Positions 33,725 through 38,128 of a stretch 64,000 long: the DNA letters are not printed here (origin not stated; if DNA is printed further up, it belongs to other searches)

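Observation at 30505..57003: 26-kb sulfatase-rich polysaccharide utilization locus (sulfated-glycan PUL)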

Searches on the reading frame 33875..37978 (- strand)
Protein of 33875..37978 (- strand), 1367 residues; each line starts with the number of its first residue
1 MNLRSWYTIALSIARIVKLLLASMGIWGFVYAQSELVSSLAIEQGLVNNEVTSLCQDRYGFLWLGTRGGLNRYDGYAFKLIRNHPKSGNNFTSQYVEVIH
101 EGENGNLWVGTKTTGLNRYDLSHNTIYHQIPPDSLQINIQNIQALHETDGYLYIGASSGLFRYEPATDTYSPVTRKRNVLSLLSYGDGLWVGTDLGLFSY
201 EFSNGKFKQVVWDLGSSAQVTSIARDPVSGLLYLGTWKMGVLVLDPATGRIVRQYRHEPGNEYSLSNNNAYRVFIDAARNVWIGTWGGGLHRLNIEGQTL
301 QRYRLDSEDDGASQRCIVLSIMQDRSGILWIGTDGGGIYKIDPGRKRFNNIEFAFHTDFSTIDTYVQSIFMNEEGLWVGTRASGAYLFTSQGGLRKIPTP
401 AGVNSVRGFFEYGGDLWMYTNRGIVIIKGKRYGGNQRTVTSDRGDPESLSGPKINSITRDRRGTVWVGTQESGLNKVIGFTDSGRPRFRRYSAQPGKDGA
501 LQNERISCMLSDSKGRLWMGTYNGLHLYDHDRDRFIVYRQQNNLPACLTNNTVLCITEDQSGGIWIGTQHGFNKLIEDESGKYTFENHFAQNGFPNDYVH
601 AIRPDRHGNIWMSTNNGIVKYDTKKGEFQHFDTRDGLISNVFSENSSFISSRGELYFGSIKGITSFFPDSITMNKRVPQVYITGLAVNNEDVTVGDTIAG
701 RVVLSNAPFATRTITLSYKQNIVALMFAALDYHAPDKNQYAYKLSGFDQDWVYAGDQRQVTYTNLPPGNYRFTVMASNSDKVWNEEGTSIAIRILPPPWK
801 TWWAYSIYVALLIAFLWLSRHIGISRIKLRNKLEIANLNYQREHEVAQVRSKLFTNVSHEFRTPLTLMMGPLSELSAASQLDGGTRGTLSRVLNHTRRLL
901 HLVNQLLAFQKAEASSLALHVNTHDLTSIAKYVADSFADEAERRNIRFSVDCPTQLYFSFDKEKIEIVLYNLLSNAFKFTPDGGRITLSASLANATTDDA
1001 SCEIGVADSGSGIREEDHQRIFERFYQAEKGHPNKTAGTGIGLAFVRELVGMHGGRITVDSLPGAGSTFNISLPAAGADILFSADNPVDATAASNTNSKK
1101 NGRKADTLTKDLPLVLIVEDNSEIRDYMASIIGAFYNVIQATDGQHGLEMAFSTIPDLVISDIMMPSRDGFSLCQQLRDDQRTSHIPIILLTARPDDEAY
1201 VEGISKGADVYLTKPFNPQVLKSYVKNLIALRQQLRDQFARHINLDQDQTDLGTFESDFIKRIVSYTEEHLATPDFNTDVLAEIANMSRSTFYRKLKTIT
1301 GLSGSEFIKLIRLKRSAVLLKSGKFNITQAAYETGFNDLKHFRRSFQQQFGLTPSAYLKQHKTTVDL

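Call 3: search_protein_families(library=pfam, proteins=[window:33875-37978:-])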
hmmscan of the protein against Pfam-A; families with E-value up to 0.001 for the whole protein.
window:33875-37978:- (1367 aa): 9 families
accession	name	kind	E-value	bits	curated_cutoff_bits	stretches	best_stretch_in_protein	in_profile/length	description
PF07494.17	Reg_prop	-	4.2e-44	143.3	20.4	3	45-68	1-24/24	Two component regulator propeller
PF02518.31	HATPase_c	-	9.9e-26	90.8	26.4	1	961-1075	2-109/111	Histidine kinase-, DNA gyrase B-, and HSP90-like ATPase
PF00072.30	Response_reg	-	1.7e-23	83.3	30.2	1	1115-1225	1-110/111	Response regulator receiver domain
PF07495.19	Y_Y_Y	-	9.8e-21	73.9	26.6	1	731-795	1-65/65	Y_Y_Y domain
PF12833.13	HTH_18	-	1.8e-19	70.2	33.6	1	1281-1360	1-80/80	Helix-turn-helix domain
PF00165.29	HTH_AraC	-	4e-15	56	26.6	1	1320-1359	1-42/42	Bacterial regulatory helix-turn-helix proteins, AraC family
PF00512.31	HisKA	-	3.5e-13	49.8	26.9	1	850-914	2-65/66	His Kinase A (phospho-acceptor) domain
PF08450.18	SGL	-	5.1e-07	30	26.3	0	478-574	14-109/246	SMP-30/Gluconolactonase/LRE-like region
PF23748.1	Beta-prop_LRRK2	-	0.00011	21.8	26.9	0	309-343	267-301/359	LRRK2 beta propeller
